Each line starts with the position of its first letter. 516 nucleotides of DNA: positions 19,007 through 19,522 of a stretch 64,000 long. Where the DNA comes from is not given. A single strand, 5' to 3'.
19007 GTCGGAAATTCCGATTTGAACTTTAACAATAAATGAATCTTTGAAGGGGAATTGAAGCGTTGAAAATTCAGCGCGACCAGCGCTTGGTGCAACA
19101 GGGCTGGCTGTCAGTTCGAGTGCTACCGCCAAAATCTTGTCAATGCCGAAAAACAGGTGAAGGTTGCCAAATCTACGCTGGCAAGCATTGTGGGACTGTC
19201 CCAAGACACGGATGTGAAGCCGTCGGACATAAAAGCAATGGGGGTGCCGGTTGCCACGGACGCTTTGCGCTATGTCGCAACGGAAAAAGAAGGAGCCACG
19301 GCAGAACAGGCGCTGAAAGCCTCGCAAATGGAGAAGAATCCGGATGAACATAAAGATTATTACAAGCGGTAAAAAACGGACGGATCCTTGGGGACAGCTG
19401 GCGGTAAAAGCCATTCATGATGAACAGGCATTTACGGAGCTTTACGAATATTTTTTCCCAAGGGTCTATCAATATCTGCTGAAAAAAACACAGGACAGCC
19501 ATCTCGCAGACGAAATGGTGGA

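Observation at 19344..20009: ECF-like sigma factor inside the array and a matching ECF-type promoter in front of every GG-leader transcription unit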

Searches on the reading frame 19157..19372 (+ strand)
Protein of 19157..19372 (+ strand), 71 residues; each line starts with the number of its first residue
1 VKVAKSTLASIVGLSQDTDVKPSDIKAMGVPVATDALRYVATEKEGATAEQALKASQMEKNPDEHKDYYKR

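Call 5: search_protein_families(library=pfam, proteins=[window:19157-19372:+], max_evalue=0.1)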
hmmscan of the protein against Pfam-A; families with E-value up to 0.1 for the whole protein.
window:19157-19372:+ (71 aa): 1 family
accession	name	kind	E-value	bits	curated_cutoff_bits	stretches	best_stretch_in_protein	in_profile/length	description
PF15574.11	Imm48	-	0.0086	16.3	25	1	11-63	37-88/123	Immunity protein 48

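Call 6: search_protein_families(library=ncbifam, proteins=[window:19157-19372:+], max_evalue=0.1)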
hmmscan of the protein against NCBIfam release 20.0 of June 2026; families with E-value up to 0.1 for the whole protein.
window:19157-19372:+ (71 aa): 1 family
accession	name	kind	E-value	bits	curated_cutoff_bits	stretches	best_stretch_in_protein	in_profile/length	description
NF010299.0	PRK13739.1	equivalog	0.094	12.1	177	1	8-52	134-175/197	conjugal transfer pilus-stabilizing protein TraP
